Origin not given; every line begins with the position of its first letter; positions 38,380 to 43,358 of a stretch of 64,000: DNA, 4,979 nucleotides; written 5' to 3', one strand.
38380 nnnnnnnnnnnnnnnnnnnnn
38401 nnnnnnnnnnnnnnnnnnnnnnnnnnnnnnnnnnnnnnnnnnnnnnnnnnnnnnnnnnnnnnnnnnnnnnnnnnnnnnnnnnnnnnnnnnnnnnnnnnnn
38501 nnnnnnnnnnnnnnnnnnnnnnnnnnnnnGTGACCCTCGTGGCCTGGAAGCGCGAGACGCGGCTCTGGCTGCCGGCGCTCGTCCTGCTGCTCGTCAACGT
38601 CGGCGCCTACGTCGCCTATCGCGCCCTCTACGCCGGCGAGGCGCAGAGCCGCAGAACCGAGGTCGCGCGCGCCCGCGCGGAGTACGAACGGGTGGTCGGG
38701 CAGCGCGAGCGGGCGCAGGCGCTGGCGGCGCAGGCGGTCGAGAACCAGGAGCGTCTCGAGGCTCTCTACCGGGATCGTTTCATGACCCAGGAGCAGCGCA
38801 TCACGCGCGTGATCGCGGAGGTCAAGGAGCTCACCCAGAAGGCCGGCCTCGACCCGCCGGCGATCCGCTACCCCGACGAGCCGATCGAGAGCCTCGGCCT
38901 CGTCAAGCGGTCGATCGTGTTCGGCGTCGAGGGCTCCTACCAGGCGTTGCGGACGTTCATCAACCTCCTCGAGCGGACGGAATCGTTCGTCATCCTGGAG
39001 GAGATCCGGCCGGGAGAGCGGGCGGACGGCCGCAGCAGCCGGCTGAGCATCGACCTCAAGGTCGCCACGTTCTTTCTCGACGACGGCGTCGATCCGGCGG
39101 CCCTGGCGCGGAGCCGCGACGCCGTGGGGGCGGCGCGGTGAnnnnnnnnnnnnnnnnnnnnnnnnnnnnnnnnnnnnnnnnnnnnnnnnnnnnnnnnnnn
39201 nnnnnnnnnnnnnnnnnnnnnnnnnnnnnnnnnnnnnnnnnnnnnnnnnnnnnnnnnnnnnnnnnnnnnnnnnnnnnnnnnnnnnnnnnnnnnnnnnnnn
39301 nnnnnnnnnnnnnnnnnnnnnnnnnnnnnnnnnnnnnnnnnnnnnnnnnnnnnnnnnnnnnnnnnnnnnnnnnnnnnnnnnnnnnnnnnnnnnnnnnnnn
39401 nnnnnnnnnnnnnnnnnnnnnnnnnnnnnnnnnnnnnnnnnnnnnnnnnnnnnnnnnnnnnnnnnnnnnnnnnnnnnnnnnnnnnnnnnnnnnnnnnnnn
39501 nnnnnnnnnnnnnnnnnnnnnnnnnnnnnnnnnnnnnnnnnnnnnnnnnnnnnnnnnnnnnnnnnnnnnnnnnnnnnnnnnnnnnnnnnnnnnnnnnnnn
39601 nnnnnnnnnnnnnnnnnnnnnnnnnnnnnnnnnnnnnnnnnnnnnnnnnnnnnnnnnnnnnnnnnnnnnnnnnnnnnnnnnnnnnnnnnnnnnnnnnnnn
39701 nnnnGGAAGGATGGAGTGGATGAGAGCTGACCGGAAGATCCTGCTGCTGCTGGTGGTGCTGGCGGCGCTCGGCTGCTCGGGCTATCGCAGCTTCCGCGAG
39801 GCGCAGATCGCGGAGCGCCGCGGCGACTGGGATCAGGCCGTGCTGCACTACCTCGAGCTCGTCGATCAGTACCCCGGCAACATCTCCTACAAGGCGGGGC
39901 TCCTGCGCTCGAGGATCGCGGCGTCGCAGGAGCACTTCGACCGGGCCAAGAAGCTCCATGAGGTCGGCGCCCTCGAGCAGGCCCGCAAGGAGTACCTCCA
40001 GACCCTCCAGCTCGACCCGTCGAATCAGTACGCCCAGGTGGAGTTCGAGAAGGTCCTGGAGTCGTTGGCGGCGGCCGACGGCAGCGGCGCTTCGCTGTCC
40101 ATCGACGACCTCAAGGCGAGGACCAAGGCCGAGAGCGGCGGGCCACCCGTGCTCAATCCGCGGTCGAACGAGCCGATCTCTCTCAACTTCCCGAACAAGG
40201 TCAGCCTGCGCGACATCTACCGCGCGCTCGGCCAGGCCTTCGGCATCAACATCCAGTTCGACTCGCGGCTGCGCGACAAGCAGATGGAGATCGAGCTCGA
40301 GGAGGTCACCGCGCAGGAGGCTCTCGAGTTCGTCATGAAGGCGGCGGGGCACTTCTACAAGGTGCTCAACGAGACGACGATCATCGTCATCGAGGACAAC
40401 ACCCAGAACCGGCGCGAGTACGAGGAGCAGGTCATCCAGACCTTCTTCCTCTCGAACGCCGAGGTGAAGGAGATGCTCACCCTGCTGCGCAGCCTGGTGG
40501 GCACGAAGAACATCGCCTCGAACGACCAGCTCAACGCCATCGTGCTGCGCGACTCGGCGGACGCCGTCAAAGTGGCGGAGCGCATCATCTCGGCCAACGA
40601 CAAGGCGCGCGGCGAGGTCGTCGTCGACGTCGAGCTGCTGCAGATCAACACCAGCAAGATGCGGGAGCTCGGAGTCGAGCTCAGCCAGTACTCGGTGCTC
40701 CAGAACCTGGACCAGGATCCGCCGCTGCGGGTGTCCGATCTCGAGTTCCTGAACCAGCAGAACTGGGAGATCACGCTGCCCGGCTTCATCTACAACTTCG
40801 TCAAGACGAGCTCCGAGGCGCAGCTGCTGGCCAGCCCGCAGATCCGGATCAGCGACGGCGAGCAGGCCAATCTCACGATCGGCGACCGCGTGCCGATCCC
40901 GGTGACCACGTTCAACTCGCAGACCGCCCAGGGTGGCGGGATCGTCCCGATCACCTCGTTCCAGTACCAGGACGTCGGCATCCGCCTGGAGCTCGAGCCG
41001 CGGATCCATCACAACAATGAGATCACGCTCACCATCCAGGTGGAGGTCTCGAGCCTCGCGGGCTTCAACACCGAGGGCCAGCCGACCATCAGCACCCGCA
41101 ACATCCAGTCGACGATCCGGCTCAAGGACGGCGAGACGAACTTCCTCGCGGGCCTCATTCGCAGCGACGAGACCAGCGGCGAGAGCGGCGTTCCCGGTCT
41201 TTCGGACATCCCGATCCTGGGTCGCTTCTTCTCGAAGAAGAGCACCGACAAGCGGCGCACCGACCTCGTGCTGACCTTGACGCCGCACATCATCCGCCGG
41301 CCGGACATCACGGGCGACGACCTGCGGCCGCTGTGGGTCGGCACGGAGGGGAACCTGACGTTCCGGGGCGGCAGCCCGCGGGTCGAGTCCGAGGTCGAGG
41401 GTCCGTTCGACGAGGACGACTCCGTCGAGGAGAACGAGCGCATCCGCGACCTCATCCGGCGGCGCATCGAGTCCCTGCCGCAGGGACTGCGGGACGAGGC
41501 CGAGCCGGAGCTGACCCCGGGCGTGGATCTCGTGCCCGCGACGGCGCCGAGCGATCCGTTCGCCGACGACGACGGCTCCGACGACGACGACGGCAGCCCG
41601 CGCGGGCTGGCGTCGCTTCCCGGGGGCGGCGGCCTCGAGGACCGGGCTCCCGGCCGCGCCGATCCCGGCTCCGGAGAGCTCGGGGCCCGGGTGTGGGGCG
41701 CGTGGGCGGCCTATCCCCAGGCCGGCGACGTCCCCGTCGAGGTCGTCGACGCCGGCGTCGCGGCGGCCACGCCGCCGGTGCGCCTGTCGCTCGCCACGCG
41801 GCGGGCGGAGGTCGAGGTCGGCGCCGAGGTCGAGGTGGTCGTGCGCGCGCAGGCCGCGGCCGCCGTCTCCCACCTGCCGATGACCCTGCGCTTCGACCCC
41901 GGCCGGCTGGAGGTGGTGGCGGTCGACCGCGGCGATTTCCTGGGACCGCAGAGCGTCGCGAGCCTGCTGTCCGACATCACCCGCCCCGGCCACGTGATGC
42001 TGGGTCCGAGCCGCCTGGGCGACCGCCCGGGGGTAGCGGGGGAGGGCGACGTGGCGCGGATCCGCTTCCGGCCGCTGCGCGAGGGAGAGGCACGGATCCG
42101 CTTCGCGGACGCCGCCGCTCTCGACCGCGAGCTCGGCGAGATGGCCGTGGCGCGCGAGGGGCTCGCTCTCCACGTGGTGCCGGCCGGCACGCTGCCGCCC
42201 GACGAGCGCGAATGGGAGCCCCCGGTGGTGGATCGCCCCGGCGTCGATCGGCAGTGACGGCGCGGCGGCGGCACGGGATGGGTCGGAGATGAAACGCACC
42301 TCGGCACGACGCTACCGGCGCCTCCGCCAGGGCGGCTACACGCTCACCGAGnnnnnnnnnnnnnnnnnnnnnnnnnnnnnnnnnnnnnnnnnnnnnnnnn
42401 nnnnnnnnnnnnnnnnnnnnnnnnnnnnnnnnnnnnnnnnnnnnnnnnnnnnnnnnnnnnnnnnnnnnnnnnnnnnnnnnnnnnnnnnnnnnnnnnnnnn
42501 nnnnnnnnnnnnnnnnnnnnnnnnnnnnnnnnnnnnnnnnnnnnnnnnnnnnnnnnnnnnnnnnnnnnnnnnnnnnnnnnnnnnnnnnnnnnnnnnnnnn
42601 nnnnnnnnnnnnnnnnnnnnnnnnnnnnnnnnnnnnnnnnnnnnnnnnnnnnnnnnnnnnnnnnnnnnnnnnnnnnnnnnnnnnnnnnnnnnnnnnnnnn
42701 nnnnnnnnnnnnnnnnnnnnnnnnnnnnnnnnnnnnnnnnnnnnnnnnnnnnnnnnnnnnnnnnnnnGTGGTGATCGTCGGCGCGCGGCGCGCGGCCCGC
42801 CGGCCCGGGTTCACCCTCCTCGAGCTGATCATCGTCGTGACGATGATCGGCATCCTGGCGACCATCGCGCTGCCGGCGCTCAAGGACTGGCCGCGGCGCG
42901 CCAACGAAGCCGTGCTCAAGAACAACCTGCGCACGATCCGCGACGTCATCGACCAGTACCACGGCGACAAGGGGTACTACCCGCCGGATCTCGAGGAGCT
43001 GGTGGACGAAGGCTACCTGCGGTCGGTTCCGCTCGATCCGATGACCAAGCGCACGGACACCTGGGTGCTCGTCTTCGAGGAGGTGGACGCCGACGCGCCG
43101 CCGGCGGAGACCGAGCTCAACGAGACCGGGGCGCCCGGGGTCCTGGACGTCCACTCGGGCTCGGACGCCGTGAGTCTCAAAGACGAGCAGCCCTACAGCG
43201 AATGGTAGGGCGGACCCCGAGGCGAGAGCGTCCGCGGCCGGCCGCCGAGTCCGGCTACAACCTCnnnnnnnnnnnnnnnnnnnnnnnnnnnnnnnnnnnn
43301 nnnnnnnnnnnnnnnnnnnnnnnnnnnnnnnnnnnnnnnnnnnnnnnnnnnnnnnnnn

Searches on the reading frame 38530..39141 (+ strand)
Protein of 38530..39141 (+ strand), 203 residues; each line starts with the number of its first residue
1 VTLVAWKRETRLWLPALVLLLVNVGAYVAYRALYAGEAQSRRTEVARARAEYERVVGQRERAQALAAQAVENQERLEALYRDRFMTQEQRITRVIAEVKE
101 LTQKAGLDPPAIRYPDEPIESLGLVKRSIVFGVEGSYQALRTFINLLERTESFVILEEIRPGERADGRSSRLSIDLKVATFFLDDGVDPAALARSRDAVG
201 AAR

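Call 31: search_protein_families(library=pfam, proteins=[window:38530-39141:+], max_evalue=0.001)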
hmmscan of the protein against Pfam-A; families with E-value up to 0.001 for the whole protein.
window:38530-39141:+ (203 aa): 1 family
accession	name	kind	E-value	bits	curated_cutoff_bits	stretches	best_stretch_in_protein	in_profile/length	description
PF04350.18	PilO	-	0.00053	20.6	22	1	43-181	6-141/145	Pilus assembly protein, PilO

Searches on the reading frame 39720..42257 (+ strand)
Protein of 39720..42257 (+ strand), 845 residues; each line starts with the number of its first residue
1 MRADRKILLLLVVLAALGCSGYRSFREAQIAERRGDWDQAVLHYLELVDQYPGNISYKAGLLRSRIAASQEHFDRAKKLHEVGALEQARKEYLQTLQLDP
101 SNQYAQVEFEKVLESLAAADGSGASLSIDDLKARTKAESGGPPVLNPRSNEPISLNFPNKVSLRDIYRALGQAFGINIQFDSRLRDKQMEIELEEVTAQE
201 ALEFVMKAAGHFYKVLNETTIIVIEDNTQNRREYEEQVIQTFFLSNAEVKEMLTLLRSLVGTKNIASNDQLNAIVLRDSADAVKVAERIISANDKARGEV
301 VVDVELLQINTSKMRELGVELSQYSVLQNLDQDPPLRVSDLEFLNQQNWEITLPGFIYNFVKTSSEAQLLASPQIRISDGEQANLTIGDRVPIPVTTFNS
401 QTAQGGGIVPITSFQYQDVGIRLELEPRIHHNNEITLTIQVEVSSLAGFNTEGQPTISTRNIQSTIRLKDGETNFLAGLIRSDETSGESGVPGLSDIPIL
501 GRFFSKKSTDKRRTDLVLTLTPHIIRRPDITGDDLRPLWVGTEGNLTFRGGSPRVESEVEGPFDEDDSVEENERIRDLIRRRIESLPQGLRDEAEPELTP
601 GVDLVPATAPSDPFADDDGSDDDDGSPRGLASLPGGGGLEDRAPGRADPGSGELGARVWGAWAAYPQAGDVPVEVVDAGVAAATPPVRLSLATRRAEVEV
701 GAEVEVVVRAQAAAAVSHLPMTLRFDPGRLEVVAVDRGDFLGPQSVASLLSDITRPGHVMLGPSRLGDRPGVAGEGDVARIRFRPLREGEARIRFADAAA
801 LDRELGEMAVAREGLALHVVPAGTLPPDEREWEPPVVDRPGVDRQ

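Call 31: search_protein_families(library=pfam, proteins=[window:39720-42257:+], max_evalue=0.001)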
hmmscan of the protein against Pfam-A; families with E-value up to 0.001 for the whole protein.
window:39720-42257:+ (845 aa): 6 families
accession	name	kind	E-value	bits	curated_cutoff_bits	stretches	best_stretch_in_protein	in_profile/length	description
PF00263.26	Secretin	-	9.9e-45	152.6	27.5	1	361-526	2-169/169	Bacterial type II and III secretion system protein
PF00963.24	Cohesin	-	6e-08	33.4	24.1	1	696-802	8-121/139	Cohesin domain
PF03958.22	Secretin_N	-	1.2e-07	32.2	28.2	1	240-297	2-67/69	Bacterial type II/III secretion system short domain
PF07719.23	TPR_2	-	1.9e-06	28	27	0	25-54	5-34/34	Tetratricopeptide repeat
PF13428.12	TPR_14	-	0.00043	21.1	23.5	0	28-58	8-38/44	Tetratricopeptide repeat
PF13414.12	TPR_11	-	0.00093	19.3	26.8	0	79-103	4-28/42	TPR repeat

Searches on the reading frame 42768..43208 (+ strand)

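Call 31: search_protein_families(library=pfam, proteins=[window:42768-43208:+], max_evalue=0.001)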
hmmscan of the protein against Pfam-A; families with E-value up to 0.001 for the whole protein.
window:42768-43208:+ (146 aa): 1 family
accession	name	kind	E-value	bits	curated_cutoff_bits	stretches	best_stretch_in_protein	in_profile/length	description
PF07963.17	N_methyl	-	3e-06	27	21.2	1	11-35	3-27/27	Prokaryotic N-terminal methylation motif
